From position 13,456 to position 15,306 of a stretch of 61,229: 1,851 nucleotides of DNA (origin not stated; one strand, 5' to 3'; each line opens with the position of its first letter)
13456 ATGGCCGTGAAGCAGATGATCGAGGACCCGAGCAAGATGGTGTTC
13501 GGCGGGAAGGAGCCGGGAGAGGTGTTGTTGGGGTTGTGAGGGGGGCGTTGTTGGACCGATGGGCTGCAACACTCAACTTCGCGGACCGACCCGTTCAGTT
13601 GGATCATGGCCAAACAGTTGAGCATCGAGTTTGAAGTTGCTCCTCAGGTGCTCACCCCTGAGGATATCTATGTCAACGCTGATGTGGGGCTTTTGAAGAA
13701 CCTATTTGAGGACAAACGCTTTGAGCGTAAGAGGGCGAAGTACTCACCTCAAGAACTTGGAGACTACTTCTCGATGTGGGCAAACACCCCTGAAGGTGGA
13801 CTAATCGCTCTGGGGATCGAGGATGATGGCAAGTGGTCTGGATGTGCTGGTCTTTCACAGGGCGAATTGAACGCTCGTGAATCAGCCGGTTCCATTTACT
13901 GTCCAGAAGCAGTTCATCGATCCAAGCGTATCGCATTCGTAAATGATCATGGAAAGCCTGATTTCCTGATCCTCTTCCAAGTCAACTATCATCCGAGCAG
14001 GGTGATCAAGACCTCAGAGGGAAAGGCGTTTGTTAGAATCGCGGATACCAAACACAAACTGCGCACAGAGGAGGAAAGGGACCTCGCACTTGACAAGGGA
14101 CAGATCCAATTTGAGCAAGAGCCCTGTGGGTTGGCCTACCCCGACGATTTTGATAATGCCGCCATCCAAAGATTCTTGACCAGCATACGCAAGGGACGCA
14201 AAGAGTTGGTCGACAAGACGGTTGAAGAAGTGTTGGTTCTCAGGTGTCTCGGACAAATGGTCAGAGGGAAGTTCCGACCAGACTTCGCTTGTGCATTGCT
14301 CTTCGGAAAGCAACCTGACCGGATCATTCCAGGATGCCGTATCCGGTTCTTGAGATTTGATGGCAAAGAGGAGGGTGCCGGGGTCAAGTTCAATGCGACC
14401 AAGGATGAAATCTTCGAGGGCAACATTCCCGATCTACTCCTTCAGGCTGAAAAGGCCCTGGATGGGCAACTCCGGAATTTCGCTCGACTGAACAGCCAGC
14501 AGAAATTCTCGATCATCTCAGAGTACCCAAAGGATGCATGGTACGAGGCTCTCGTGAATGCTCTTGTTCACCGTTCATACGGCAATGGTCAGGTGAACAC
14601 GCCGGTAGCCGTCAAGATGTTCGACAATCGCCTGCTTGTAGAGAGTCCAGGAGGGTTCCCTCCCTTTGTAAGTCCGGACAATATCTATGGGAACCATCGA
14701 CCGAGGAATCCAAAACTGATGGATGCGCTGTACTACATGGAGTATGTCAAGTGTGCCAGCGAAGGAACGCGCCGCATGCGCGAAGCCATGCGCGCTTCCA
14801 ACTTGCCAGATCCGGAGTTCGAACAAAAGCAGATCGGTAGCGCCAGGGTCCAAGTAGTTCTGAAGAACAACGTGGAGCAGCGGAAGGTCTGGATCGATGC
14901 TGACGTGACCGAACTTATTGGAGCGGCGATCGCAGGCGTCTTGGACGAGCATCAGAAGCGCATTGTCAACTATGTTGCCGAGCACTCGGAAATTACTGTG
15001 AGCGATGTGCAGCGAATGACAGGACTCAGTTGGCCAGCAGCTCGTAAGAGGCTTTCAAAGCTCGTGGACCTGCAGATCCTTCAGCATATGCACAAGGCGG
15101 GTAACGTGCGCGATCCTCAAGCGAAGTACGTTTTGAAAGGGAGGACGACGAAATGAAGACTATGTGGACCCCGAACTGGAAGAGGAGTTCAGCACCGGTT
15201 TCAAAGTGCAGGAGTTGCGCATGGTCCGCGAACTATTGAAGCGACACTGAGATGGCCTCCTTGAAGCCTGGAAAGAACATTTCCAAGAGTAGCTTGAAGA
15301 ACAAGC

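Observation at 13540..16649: Three-gene insertion right after sucAB: Schlafen/AlbA_2-HATPase_c_4-wHTH protein, DUF2442 protein and COG3183 HNH nuclease (candidate uncharacterised defence locus)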

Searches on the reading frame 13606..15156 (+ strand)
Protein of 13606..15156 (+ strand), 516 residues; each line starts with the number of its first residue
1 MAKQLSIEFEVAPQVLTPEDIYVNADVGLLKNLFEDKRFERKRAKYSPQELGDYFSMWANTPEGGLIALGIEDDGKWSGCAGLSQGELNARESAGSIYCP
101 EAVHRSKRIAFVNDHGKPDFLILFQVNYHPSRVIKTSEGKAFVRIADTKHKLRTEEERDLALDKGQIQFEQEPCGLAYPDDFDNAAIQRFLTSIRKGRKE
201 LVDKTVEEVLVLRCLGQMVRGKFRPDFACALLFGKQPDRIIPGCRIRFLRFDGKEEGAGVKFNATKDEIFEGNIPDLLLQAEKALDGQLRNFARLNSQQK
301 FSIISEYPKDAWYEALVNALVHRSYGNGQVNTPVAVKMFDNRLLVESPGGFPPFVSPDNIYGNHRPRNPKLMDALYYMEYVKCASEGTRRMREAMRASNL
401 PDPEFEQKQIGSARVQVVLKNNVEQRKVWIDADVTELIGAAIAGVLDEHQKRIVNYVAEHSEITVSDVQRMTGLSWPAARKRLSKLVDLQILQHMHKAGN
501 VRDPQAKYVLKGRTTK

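Call 3: search_protein_families(library=pfam, proteins=[window:13606-15156:+], max_evalue=0.01)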
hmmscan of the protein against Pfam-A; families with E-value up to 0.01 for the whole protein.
window:13606-15156:+ (516 aa): 4 families
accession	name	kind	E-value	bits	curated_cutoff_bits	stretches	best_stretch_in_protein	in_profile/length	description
PF13749.12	HATPase_c_4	-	2.7e-16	59.8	26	1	332-409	2-82/89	Putative ATP-dependent DNA helicase recG C-terminal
PF04326.19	SLFN_AlbA_2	-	2.2e-07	31.8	25.3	1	35-152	1-117/118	Schlafen, AlbA_2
PF13412.12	HTH_24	-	8e-07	29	21.9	1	446-490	1-45/48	Winged helix-turn-helix DNA-binding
PF06163.17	DUF977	-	0.00015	22.3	22.1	1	450-510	14-74/134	Bacterial protein of unknown function (DUF977)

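Call 4: search_protein_families(library=padloc, proteins=[window:13606-15156:+], max_evalue=0.01)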
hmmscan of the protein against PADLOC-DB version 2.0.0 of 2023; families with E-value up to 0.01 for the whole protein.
window:13606-15156:+ (516 aa): 5 families
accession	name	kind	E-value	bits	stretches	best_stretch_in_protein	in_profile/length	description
PDLC02394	pAgo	-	2.7e-42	142.6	1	53-434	59-449/1121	-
PDLC02402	Aga_SIR2-PNTD1-PNTD2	-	5e-11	39.5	1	208-351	354-483/876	Class I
PDLC02418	Aga_SIR2-Kinase-PNTD1-PNTD2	-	1.2e-05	21.7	1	227-351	231-361/756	Class I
PDLC03963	SoFic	-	3.3e-05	21.4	1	421-498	272-343/361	-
PDLC01858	CARF3--CARF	-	0.0023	15.8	1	430-497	130-192/204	-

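Call 5: search_protein_families(library=ncbifam, proteins=[window:13606-15156:+], max_evalue=0.01)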
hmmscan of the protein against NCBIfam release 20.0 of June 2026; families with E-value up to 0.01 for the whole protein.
window:13606-15156:+ (516 aa): 0 families

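Call 14: find_homologous_proteins(query=window:13606-15153:+, max_evalue=0.00001)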
Query window:13606-15153:+ (516 aa): 1691 proteins with E <= 0.00001 among 8000 candidates; the best 120 are listed.
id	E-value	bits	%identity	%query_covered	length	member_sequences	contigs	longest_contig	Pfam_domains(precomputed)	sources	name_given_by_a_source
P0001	0.0e+0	1182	100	100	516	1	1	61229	PF13412.13,PF13749.13,PF04326.20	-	-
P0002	0.0e+0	1032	86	100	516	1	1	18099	PF13412.13,PF13749.13,PF04326.20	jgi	jgi:ATP-dependent DNA helicase RecG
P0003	0.0e+0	1011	85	100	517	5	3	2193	PF13412.13,PF13749.13,PF04326.20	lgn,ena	-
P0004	1.2e-270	917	75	99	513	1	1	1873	PF13412.13,PF13749.13,PF04326.20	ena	-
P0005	3.0e-176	605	52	99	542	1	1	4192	PF13749.13,PF04326.20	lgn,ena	-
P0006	5.5e-173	594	54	97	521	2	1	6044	PF13749.13,PF06163.17,PF04326.20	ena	-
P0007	7.7e-173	594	53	98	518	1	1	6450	PF13749.13,PF04326.20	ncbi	-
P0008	5.1e-172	591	53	97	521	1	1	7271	PF13749.13,PF04326.20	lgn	-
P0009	8.5e-172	590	52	97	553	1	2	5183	PF13749.13,PF04326.20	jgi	-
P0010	4.4e-171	588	51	99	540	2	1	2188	PF13749.13,PF04326.20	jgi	-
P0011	2.8e-170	585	51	99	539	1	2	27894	PF13749.13,PF04326.20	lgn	-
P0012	5.4e-170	585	51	99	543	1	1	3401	PF13749.13,PF04326.20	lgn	-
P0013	1.3e-169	583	51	99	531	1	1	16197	PF13749.13,PF04326.20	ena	-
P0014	1.7e-169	583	52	98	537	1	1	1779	PF13749.13,PF04326.20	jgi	jgi:ATP-dependent DNA helicase RecG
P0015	2.2e-169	583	53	97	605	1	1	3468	PF13749.13,PF04326.20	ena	-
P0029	3.1e-167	575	50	99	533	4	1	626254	PF13749.13,PF04326.20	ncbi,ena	-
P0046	6.6e-166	571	51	96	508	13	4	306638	PF13749.13,PF04326.20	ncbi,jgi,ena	-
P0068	9.9e-164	564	50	96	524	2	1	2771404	PF13749.13,PF04326.20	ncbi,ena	-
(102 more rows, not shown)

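Call 15: find_encoding_contigs(protein=P0002, flank=10000, max_places=4)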
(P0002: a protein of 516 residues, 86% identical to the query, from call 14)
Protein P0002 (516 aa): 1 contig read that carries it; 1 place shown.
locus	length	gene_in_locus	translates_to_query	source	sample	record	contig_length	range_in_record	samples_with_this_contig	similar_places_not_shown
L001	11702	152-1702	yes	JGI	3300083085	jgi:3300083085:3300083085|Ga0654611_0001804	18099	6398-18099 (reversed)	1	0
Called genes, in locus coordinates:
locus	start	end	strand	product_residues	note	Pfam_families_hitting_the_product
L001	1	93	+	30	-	?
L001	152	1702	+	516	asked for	PF04326:SLFN_AlbA_2 (weak), PF13749:HATPase_c_4, PF13412:HTH_24 (weak)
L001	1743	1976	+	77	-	-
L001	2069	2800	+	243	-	PF13852:DUF4197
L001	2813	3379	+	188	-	PF25459:AIM3_BBC1_C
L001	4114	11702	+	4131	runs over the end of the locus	PF22352:K319L-like_PKD, PF13585:CHU_C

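Call 16: find_encoding_contigs(protein=P0029, flank=6000, max_places=3)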
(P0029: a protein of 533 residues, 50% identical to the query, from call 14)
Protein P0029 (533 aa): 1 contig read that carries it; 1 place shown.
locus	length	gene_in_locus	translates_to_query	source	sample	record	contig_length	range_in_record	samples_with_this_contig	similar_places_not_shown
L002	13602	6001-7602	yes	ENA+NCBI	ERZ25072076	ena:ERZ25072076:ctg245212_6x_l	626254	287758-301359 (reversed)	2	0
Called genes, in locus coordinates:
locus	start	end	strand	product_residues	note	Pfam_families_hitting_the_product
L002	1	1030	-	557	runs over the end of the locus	PF02554:CstA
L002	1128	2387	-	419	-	PF20108:DUF6498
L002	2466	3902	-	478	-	PF01425:Amidase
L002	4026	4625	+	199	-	-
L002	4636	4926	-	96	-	-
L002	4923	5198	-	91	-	-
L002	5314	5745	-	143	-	-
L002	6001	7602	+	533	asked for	PF04326:SLFN_AlbA_2 (weak), PF13749:HATPase_c_4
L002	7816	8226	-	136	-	PF02566:OsmC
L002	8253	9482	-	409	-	PF00296:Bac_luciferase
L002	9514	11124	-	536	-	PF01145:Band_7, PF15975:Flot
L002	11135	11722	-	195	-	-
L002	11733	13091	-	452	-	PF14361:RsbRD_N, PF17853:GGDEF_2 (weak), PF13556:HTH_30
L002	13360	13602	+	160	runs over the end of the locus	-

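Call 17: find_encoding_contigs(protein=P0068, flank=6000, max_places=3)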
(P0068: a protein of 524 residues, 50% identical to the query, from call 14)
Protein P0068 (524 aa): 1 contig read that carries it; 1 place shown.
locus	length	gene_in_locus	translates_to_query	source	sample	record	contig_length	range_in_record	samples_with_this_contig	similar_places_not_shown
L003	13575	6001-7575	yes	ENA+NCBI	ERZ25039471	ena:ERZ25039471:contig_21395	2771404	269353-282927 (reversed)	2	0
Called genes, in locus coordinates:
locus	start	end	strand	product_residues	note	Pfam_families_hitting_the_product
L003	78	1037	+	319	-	-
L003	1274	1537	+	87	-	-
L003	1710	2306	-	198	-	-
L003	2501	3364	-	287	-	-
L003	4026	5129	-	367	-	-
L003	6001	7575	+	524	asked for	PF04326:SLFN_AlbA_2 (weak), PF13749:HATPase_c_4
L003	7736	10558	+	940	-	PF08305:NPCBM, PF00754:F5_F8_type_C, PF22633:F5_F8_type_C_2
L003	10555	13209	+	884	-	-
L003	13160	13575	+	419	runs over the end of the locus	PF13360:PQQ_2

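Call 45: search_solved_structures(query=window:13606-15153:+, max_evalue=1, show_alignments=2)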
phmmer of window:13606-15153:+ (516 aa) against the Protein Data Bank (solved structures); distinct sequences matched with E-value up to 1: 5.
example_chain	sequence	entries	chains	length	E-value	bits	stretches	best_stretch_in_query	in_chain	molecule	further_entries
3lmm_A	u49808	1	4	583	8.5e-12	47.7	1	304-407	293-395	Uncharacterized protein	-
7fex_A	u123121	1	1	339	0.026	16.4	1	34-82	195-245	SLFN11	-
9hcg_R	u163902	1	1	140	0.17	13.7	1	140-241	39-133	Large ribosomal subunit protein bL20m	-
9e9c_R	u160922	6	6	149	0.21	13.5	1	140-241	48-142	Large ribosomal subunit protein bL20m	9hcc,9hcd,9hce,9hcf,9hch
4v19_U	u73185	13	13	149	0.38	12.6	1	140-241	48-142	MITORIBOSOMAL PROTEIN BL20M, MRPL20 | Mitochondrial ribosomal protein L20 | 39S ribosomal protein L20, mitochondrial isoform 1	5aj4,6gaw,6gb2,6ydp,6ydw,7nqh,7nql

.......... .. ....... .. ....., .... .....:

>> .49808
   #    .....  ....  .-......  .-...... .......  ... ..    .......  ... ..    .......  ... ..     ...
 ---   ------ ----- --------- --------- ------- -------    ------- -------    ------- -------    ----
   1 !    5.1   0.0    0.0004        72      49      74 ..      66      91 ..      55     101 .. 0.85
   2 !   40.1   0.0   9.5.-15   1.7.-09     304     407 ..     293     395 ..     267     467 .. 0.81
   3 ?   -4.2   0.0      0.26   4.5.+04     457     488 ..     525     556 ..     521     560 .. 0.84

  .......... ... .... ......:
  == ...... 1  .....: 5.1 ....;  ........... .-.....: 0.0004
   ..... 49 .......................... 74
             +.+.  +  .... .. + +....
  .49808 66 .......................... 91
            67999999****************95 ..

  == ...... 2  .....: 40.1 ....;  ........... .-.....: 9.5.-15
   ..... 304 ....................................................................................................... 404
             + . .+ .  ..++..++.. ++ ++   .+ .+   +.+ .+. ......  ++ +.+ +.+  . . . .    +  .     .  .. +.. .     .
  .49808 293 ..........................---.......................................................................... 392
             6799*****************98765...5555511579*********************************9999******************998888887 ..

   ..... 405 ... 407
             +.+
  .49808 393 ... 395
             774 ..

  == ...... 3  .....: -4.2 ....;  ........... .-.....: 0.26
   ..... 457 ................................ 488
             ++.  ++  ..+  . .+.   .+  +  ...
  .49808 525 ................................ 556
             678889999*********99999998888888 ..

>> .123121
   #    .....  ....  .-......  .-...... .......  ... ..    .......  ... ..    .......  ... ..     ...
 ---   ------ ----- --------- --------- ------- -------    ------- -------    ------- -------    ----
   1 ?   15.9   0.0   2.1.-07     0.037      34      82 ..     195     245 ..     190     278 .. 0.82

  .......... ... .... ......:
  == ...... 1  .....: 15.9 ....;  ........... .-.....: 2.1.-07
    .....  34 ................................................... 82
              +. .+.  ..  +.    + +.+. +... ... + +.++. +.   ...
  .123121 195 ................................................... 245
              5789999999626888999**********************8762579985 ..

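Call 59: find_related_loci(query=window:13606-15153:+, collection=viral_contigs, flank=6000)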
Query window:13606-15153:+ (516 aa) in viral_contigs; peptide patterns used: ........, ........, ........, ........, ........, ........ (x = any residue, [..] = any of these).
1 stretches matched a pattern, but none encodes a relative of the query by tblastn (E <= 1e-3).

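Call 62: search_dna_similar(query=window:13606-15153:+, collection=phages, mode=protein, max_rows=10)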
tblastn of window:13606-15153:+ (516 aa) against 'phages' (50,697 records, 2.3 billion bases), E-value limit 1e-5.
Records with a match: 25; places in all: 25; records where one place covers at least 80% of the query: 11.
Best place of each record, by identity: <60% 25.
By first word of the organism name: Bacteriophage 14; Gordonia 9; Mycobacterium 2.
By host as written in the record: - 14; Gordonia terrae 3612 9; Mycobacteruim smegmatis mc2 155 2.
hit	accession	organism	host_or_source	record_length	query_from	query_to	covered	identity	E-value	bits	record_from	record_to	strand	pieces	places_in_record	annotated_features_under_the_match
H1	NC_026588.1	Mycobacterium phage Squirty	Mycobacteruim smegmatis mc2 155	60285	25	510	94%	28.4%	5e-41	164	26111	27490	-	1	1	31: DNA helicase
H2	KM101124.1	Mycobacterium phage Squirty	Mycobacteruim smegmatis mc2 155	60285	25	510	94%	28.4%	5e-41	164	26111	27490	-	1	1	31: RecG-like DNA helicase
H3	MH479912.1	Gordonia phage Eviarto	Gordonia terrae 3612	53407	20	508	95%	26.8%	2e-41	165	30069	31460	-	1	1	38: hypothetical protein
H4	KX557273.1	Gordonia phage BatStarr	Gordonia terrae 3612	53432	20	508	95%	26.8%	2e-41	165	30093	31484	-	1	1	38: hypothetical protein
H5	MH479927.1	Gordonia phage TimTam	Gordonia terrae 3612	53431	20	508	95%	26.8%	2e-41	165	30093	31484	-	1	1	38: hypothetical protein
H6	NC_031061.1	Gordonia phage Nymphadora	Gordonia terrae 3612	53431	20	508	95%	26.8%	2e-41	165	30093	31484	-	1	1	38: DNA helicase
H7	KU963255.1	Gordonia phage Nymphadora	Gordonia terrae 3612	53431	20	508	95%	26.8%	2e-41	165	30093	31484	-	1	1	38: hypothetical protein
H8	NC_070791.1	Gordonia phage Herod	Gordonia terrae 3612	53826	20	508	95%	26.8%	2e-41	165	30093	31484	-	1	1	38: hypothetical protein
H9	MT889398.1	Gordonia phage Herod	Gordonia terrae 3612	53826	20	508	95%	26.8%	2e-41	165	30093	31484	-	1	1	38: hypothetical protein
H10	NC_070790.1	Gordonia phage Bosnia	Gordonia terrae 3612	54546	20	508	95%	26.8%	2e-41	165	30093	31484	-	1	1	38: helix-turn-helix DNA-binding domain protein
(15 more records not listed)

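Call 73: find_encoding_contigs(protein=P0011, flank=6000, max_places=4)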
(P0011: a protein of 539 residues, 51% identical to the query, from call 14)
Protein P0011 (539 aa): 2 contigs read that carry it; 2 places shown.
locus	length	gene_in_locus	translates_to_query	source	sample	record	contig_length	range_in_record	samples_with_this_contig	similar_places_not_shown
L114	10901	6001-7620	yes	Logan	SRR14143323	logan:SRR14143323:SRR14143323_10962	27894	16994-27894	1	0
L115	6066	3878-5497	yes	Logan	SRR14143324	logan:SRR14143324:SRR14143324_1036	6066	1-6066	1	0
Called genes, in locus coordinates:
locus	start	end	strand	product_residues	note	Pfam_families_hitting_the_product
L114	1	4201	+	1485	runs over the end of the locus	PF00353:HemolysinCabind, PF25275:Golvesin_C, PF07691:PA14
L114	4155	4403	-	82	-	-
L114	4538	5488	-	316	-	-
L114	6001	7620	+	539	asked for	PF04326:SLFN_AlbA_2 (weak), PF13749:HATPase_c_4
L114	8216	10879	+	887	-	PF01839:FG-GAP (faint), PF05345:He_PIG, PF17963:Big_9 (weak), PF07705:CARDB (weak), PF13517:FG-GAP_3 (weak)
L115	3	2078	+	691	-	?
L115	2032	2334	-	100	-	-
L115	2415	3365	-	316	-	-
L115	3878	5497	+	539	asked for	PF04326:SLFN_AlbA_2 (weak), PF13749:HATPase_c_4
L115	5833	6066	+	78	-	?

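Call 74: find_encoding_contigs(protein=P0046, flank=6000, max_places=6)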
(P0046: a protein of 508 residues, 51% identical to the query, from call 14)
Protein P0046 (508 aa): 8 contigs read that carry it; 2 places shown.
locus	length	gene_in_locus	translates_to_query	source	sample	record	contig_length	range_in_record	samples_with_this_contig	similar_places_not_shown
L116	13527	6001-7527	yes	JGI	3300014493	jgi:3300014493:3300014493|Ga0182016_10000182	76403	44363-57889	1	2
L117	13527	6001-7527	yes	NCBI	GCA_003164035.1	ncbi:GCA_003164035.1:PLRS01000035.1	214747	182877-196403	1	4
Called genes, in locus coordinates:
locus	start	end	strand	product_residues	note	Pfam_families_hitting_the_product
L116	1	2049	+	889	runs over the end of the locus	PF12704:MacB_PCD, PF02687:FtsX, PF12704:MacB_PCD, PF02687:FtsX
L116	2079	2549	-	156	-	PF11848:DUF3368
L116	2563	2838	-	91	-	PF03683:UPF0175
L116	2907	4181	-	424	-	PF01979:Amidohydro_1, PF12890:DHOase, PF01026:TatD_DNase (weak), PF07969:Amidohydro_3 (weak)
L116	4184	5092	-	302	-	PF02729:OTCace_N, PF00185:OTCace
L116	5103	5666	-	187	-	PF14681:UPRTase (weak), PF00156:Pribosyltran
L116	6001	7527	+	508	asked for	PF04326:SLFN_AlbA_2 (weak), PF13749:HATPase_c_4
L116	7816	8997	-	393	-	PF00756:Esterase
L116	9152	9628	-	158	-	PF08808:RES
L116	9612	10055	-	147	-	PF20432:Xre-like-HTH, PF09722:Xre_MbcA_ParS_C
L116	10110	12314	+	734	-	PF06739:SBBP (weak)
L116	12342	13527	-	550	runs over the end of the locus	PF00501:AMP-binding, PF13193:AMP-binding_C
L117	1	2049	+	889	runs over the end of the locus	PF12704:MacB_PCD, PF02687:FtsX, PF12704:MacB_PCD, PF02687:FtsX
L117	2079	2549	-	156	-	PF11848:DUF3368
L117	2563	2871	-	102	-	PF03683:UPF0175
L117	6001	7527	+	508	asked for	PF04326:SLFN_AlbA_2 (weak), PF13749:HATPase_c_4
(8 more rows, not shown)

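Call 87: predict_structure(alignment_id=A5)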
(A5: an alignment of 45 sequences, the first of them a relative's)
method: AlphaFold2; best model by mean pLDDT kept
length: 516 residues; sequences in the alignment: 45
mean_pLDDT: 83.8   pTM: 0.63
mean pLDDT of the five models: 83.8, 83.7, 83.5, 81.7, 80.0
residues with pLDDT >= 90: 230; 70-90: 205; 50-70: 62; < 50: 19
segments of 3 or more residues with pLDDT < 50: 7-9, 426-434, 514-516
pLDDT, mean of each block of 10 residues (from residue 1): 47 78 91 88 94 96 93 91 94 95 96 93 95 92 86 81 78 92 95 88 93 92 94 93 92 70 78 95 90 64 80 93 79 91 91 74 79 90 77 89 86 86 55 52 71 72 83 84 86 79 75 52
secondary structure, 60 per line:
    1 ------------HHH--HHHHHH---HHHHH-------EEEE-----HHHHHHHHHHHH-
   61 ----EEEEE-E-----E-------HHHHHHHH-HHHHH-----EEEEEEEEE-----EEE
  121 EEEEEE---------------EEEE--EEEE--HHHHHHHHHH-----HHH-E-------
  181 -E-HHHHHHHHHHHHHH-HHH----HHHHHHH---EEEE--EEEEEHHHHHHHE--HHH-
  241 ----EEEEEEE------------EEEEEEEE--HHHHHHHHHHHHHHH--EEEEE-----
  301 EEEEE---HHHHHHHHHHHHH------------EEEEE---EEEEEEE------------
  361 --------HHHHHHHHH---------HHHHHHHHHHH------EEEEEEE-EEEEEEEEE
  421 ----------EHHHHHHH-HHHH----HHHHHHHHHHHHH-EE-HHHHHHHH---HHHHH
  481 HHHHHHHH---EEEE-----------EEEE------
elements in order: H18-23 H27-31 E39-42 H48-59 E65-69 H85-92 H94-98 E104-112 E118-126 E142-145 E148-151 H154-163 H184-197 H206-212 E216-219 E222-226 H227-233 E245-251 E264-271 H274-288 E291-295 E301-305 H309-321 E334-338 E342-348 H369-377 H387-397 E404-410 E412-420 H432-438 H440-443 H448-460 H465-472 H476-488 E492-495 E507-510
